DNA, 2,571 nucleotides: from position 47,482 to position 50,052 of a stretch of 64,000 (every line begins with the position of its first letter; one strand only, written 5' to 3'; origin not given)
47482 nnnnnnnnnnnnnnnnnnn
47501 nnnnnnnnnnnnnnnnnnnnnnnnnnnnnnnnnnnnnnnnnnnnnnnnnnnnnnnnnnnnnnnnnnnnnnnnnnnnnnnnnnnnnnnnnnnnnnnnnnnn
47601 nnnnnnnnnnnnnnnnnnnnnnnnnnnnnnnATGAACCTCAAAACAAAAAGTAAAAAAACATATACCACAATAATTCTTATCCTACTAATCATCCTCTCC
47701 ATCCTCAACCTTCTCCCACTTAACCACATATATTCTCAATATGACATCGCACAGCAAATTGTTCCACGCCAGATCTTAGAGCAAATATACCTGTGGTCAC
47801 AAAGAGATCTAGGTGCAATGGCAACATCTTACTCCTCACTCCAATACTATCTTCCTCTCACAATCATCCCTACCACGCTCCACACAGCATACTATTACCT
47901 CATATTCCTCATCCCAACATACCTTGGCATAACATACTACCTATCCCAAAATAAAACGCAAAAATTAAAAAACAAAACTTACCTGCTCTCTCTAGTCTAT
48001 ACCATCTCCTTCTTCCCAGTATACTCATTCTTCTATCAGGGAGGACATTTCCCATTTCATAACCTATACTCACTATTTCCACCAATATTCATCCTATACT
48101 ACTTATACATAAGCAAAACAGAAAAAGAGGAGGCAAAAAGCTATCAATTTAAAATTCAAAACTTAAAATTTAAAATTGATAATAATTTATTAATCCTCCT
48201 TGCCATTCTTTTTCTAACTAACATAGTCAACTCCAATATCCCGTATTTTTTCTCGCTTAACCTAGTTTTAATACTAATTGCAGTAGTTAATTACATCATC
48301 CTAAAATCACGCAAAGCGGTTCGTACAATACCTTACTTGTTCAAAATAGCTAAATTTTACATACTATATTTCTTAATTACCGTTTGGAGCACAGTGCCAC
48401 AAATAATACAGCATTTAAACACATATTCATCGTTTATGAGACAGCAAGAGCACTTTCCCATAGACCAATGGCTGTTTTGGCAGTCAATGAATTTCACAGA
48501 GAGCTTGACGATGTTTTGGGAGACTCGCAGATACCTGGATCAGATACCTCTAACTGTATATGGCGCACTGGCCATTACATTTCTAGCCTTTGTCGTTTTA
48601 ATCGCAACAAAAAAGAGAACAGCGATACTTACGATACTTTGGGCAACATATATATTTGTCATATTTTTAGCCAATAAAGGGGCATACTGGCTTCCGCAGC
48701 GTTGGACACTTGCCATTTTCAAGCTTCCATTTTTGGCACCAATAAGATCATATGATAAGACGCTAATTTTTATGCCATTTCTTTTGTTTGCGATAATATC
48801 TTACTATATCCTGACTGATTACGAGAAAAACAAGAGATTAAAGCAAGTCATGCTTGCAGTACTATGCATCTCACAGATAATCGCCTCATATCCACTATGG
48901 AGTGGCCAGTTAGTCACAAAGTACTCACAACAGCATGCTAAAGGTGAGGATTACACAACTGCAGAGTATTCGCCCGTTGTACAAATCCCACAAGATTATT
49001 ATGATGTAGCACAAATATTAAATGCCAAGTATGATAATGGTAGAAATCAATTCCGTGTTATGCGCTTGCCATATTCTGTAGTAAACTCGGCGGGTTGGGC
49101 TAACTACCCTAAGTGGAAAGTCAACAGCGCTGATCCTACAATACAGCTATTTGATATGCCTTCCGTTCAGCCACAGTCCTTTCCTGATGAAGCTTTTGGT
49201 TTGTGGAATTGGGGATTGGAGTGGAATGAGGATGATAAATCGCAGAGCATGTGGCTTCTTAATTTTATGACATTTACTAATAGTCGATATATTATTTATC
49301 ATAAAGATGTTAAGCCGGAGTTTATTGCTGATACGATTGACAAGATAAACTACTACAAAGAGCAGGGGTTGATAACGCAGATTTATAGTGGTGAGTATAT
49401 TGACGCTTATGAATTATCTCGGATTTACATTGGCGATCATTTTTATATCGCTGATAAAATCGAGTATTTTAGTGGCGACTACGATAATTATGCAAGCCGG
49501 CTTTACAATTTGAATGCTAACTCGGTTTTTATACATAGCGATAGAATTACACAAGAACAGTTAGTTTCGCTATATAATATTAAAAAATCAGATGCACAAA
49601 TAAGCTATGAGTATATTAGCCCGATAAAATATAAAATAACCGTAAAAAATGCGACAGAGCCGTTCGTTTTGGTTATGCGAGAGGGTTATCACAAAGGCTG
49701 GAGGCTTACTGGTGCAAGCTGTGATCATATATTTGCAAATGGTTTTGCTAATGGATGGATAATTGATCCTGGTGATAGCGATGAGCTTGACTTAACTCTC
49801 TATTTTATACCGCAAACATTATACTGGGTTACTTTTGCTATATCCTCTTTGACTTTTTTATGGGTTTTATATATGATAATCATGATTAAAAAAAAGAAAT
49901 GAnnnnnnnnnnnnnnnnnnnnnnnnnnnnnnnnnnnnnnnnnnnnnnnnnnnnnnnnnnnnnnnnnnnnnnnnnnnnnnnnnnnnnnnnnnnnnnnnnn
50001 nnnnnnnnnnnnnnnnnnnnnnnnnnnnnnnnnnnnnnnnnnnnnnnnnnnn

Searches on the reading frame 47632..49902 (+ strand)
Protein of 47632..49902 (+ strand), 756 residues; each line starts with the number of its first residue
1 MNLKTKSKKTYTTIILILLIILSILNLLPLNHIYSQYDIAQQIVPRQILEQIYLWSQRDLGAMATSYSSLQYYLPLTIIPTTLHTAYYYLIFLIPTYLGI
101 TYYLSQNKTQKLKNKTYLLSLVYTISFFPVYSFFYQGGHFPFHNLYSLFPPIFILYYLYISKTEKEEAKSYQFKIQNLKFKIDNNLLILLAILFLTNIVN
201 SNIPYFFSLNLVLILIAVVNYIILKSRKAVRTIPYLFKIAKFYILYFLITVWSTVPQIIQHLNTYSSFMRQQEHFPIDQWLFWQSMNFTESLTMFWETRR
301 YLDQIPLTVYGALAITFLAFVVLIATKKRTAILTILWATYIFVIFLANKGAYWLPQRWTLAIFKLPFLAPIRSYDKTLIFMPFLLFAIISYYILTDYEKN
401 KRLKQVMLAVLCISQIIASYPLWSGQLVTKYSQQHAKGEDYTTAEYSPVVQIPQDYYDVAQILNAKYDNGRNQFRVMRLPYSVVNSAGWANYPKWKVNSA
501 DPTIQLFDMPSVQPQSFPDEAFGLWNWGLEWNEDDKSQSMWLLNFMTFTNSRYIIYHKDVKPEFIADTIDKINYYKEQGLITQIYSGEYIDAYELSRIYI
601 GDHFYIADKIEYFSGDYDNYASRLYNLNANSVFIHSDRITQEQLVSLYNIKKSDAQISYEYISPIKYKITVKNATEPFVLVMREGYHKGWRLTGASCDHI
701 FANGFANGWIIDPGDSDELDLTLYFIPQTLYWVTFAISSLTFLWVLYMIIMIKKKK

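Call 7: search_protein_families(library=pfam, proteins=[window:47632-49902:+], max_evalue=0.01)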
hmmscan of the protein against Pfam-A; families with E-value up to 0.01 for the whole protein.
window:47632-49902:+ (756 aa): 0 families

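Call 8: find_encoding_contigs(protein=window:47632-49899:+, flank=10000, max_places=6)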
Protein window:47632-49899:+ (756 aa): 2 contigs read that carry it; 1 place shown.
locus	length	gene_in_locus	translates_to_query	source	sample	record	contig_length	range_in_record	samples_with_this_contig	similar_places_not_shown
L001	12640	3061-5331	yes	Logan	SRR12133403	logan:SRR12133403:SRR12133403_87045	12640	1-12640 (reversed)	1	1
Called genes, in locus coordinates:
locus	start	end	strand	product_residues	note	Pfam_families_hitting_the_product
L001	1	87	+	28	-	?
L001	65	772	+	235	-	PF01209:Ubie_methyltran, PF13489:Methyltransf_23, PF13847:Methyltransf_31, PF08241:Methyltransf_11, PF08242:Methyltransf_12, PF13649:Methyltransf_25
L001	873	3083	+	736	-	-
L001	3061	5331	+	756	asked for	-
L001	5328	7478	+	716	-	-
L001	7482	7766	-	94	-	-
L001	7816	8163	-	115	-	-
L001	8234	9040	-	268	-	-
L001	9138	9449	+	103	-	-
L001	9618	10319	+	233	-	PF00535:Glycos_transf_2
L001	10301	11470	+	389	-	PF13439:Glyco_transf_4 (weak), PF00534:Glycos_transf_1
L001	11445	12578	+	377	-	PF08323:Glyco_transf_5 (faint), PF13439:Glyco_transf_4, PF13579:Glyco_trans_4_4, PF20706:GT4-conflict (weak), PF00534:Glycos_transf_1, PF13692:Glyco_trans_1_4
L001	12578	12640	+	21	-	?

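Call 9: find_homologous_proteins(query=window:47632-49899:+)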
Query window:47632-49899:+ (756 aa): 9 proteins with E <= 0.001 among 8000 candidates.
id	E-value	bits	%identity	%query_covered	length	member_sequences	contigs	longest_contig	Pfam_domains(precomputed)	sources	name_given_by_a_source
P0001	0.0e+0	1557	92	96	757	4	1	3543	-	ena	-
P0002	0.0e+0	1270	74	96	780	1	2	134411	-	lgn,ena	-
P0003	0.0e+0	1015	61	99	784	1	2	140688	-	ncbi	-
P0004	2.9e-136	474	37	98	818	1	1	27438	-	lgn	-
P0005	6.5e-113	397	37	80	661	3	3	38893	-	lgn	-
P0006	1.9e-104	369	33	98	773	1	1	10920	-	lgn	-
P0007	3.0e-92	328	33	89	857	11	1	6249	-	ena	-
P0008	5.8e-37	146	29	38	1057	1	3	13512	-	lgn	-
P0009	1.9e-7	48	27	41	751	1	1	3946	-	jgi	-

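Call 10: find_encoding_contigs(protein=P0001, flank=10000, max_places=3)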
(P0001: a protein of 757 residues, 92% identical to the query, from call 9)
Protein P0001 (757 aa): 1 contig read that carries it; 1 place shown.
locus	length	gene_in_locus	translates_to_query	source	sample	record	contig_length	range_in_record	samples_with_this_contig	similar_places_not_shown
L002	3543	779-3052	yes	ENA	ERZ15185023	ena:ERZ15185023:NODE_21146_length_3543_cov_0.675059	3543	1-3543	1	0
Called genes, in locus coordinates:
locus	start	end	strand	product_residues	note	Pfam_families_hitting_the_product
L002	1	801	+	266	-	?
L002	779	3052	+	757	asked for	-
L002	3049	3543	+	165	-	?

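Call 11: find_encoding_contigs(protein=P0002, flank=10000, max_places=3)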
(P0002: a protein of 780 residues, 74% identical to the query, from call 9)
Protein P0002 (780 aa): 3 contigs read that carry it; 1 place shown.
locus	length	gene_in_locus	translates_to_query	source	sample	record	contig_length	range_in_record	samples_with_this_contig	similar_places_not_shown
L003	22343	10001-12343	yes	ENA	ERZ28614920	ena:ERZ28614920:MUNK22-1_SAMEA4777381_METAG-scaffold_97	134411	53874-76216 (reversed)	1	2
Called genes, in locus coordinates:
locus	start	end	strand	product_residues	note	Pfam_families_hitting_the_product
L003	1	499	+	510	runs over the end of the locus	PF02310:B12-binding (weak), PF04055:Radical_SAM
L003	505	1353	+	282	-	PF00535:Glycos_transf_2, PF10111:Glyco_tranf_2_2, PF13641:Glyco_tranf_2_3 (weak)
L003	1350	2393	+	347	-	PF01370:Epimerase, PF04321:RmlD_sub_bind (weak), PF16363:GDP_Man_Dehyd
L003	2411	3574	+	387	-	PF01041:DegT_DnrJ_EryC1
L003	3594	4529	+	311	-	PF01370:Epimerase, PF04321:RmlD_sub_bind (weak), PF16363:GDP_Man_Dehyd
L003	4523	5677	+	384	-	PF00534:Glycos_transf_1, PF13692:Glyco_trans_1_4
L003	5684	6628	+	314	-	PF13489:Methyltransf_23 (weak), PF08241:Methyltransf_11, PF08242:Methyltransf_12, PF13649:Methyltransf_25, PF13847:Methyltransf_31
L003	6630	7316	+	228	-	PF13489:Methyltransf_23, PF08241:Methyltransf_11, PF08242:Methyltransf_12 (weak)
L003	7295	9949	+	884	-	-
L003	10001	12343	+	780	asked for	-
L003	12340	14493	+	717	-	-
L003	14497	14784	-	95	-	-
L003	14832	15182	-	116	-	-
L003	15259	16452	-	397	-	-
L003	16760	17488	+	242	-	PF00535:Glycos_transf_2, PF10111:Glyco_tranf_2_2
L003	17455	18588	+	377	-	PF13439:Glyco_transf_4, PF20706:GT4-conflict, PF00534:Glycos_transf_1, PF13692:Glyco_trans_1_4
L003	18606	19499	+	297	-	PF00535:Glycos_transf_2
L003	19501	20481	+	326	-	PF00535:Glycos_transf_2, PF10111:Glyco_tranf_2_2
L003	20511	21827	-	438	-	-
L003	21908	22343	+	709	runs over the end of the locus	PF00535:Glycos_transf_2, PF10111:Glyco_tranf_2_2 (weak)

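Call 12: find_encoding_contigs(protein=P0003, flank=10000, max_places=3)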
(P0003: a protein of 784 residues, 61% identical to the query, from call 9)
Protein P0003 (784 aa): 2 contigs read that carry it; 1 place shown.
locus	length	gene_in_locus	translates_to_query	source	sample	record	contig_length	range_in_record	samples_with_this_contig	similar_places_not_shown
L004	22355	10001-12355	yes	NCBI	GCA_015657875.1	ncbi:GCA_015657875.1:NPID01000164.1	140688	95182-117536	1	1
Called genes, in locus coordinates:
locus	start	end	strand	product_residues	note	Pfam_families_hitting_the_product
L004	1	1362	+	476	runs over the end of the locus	PF03721:UDPG_MGDP_dh_N, PF00984:UDPG_MGDP_dh, PF03720:UDPG_MGDP_dh_C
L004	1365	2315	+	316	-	PF01073:3Beta_HSD (weak), PF01370:Epimerase, PF02719:Polysacc_synt_2 (faint), PF04321:RmlD_sub_bind (weak), PF07993:NAD_binding_4 (faint), PF16363:GDP_Man_Dehyd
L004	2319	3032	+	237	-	PF00535:Glycos_transf_2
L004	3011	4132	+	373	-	PF13439:Glyco_transf_4, PF13579:Glyco_trans_4_4 (weak), PF20706:GT4-conflict, PF00534:Glycos_transf_1, PF13692:Glyco_trans_1_4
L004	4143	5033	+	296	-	PF00535:Glycos_transf_2, PF13641:Glyco_tranf_2_3 (faint)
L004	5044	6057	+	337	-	PF00535:Glycos_transf_2, PF10111:Glyco_tranf_2_2, PF13641:Glyco_tranf_2_3 (weak)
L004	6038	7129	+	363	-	PF01073:3Beta_HSD, PF01370:Epimerase, PF02719:Polysacc_synt_2, PF04321:RmlD_sub_bind, PF16363:GDP_Man_Dehyd, PF07993:NAD_binding_4, PF13460:NAD_binding_10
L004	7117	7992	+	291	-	PF01370:Epimerase, PF04321:RmlD_sub_bind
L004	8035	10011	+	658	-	-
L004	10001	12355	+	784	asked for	-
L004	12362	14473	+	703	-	-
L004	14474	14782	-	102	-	-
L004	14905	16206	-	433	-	-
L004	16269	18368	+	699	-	PF00535:Glycos_transf_2, PF13641:Glyco_tranf_2_3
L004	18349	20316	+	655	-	PF00535:Glycos_transf_2, PF10111:Glyco_tranf_2_2 (weak), PF13632:Glyco_trans_2_3 (faint), PF00535:Glycos_transf_2, PF13641:Glyco_tranf_2_3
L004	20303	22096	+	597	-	-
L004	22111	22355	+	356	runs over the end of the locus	PF00483:NTP_transferase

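Call 18: find_related_loci(query=A2, collection=genome_contigs, flank=4000)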
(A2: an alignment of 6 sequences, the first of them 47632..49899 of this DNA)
Query A2 (756 aa) in genome_contigs; peptide patterns used: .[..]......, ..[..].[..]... (x = any residue, [..] = any of these).
109 stretches matched a pattern; 4 encode a relative of the query (tblastn E <= 1e-3); 4 distinct loci.
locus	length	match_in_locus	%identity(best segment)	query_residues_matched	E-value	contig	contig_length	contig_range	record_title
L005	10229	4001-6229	26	28-756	1e-68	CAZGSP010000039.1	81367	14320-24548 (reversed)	MAG TPA_asm: uncultured Pseudomonadales bacterium isolate binchicken_co169_192 genome assembly, contig: k99_510429, whol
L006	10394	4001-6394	27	4-750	1e-68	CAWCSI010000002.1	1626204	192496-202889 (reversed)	MAG: Candidatus Bathyarchaeota archaeon isolate MFD04428.bin.2.124 genome assembly, contig: contig_47674, whole genome s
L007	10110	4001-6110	32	88-750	2e-67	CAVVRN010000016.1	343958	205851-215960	MAG: Candidatus Bathyarchaeota archaeon isolate MFD05377.bin.2.168 genome assembly, contig: contig_16357, whole genome s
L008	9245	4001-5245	26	315-751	1e-37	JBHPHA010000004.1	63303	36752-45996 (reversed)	Patescibacteria group bacterium isolate SAG AM-311-N19 NODE_4_length_63303_cov_31.938464, whole genome shotgun sequence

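Call 30: find_encoding_contigs(protein=P0004, flank=8000, max_places=2)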
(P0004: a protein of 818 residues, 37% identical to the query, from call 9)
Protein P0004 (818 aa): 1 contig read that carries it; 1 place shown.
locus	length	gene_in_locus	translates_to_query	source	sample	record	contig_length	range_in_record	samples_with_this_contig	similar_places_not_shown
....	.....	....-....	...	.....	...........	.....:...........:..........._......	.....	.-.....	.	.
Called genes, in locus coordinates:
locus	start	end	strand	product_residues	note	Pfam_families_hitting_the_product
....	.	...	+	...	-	?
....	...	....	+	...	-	-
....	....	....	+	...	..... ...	-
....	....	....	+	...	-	-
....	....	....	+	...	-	-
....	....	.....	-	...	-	-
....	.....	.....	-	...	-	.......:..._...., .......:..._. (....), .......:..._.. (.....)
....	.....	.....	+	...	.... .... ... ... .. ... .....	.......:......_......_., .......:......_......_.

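Call 31: find_encoding_contigs(protein=P0006, flank=8000, max_places=2)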
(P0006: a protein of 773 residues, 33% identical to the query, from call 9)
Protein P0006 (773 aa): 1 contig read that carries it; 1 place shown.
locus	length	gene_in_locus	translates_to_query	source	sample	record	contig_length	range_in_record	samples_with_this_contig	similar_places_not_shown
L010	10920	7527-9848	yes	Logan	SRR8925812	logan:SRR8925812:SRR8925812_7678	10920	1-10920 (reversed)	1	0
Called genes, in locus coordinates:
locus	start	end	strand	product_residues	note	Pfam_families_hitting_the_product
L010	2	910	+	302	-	?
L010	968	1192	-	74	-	-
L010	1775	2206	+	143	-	-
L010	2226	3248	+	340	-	PF00535:Glycos_transf_2, PF13641:Glyco_tranf_2_3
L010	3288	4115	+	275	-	PF00535:Glycos_transf_2, PF10111:Glyco_tranf_2_2, PF13641:Glyco_tranf_2_3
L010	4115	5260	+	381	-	PF00534:Glycos_transf_1, PF13692:Glyco_trans_1_4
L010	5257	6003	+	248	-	PF13489:Methyltransf_23, PF08241:Methyltransf_11, PF13649:Methyltransf_25 (weak), PF08242:Methyltransf_12 (weak), PF13847:Methyltransf_31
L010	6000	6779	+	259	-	PF08241:Methyltransf_11 (weak), PF03269:DUF268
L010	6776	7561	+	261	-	PF00535:Glycos_transf_2, PF13641:Glyco_tranf_2_3 (weak)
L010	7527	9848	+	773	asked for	-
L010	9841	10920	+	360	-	?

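Call 32: find_encoding_contigs(protein=P0005, flank=8000, max_places=2)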
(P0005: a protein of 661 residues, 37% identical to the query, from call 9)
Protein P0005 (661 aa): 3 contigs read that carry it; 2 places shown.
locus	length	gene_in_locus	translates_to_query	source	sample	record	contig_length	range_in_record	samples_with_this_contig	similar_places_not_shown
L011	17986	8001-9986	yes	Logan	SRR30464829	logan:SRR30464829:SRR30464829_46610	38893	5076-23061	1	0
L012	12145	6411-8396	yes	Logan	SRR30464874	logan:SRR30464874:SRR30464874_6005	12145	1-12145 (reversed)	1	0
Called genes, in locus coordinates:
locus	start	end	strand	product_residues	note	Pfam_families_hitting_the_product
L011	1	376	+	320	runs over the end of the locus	PF00535:Glycos_transf_2, PF10111:Glyco_tranf_2_2 (faint)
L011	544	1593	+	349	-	PF02350:Epimerase_2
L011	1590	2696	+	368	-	PF01041:DegT_DnrJ_EryC1, PF01212:Beta_elim_lyase, PF00266:Aminotran_5 (faint), PF01053:Cys_Met_Meta_PP (weak)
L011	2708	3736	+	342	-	PF01408:GFO_IDH_MocA, PF02894:GFO_IDH_MocA_C, PF22725:GFO_IDH_MocA_C3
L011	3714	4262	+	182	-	PF25084:LbH_EIF2B, PF00132:Hexapep, PF25087:GMPPB_C, PF14602:Hexapep_2 (weak), PF00132:Hexapep (weak)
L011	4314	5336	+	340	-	PF00535:Glycos_transf_2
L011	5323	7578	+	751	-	PF11847:GT-C_AftD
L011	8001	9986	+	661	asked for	-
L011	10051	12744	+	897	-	-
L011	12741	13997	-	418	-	-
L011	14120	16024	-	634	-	PF00535:Glycos_transf_2, PF13632:Glyco_trans_2_3 (faint), PF13641:Glyco_tranf_2_3 (weak), PF00535:Glycos_transf_2, PF10111:Glyco_tranf_2_2 (weak)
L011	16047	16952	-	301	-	PF10111:Glyco_tranf_2_2 (weak), PF13641:Glyco_tranf_2_3, PF00535:Glycos_transf_2, PF13506:Glyco_transf_21, PF13632:Glyco_trans_2_3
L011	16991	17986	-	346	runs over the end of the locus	PF00534:Glycos_transf_1, PF13692:Glyco_trans_1_4, PF20706:GT4-conflict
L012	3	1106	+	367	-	?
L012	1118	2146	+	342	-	PF01408:GFO_IDH_MocA, PF02894:GFO_IDH_MocA_C, PF22725:GFO_IDH_MocA_C3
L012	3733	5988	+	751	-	PF11847:GT-C_AftD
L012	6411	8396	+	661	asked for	-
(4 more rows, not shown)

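Call 42: search_protein_families(library=pfam, alignment_id=A1, max_evalue=1)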
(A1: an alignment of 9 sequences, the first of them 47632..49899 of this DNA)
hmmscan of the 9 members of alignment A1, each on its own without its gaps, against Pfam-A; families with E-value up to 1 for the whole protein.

A. member 1, window:47632-49899:+ (756 aa): 0 families

B. families by the number of members that match (of 9 scanned): 4 families
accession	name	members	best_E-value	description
PF13139.11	DUF3981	1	0.012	Domain of unknown function (DUF3981)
PF11847.13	GT-C_AftD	1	0.037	Alpha-(1->3)-arabinofuranosyltransferase, N-terminal GT-C domain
PF20279.3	CTD12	1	0.042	C-terminal domain 12 of the ABC-three component (ABC-3C) systems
PF11554.13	DUF3232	1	0.16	Protein of unknown function (DUF3232)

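Call 43: search_solved_structures(query=A1, max_evalue=10)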
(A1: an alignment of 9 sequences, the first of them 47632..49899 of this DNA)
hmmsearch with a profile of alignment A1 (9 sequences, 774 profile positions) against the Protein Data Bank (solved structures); distinct sequences matched with E-value up to 10: 1.
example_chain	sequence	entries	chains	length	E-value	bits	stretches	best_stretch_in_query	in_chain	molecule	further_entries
7p7q_0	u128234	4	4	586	0.73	11.2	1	555-651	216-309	ARE-ABC-F family resistance factor PoxtA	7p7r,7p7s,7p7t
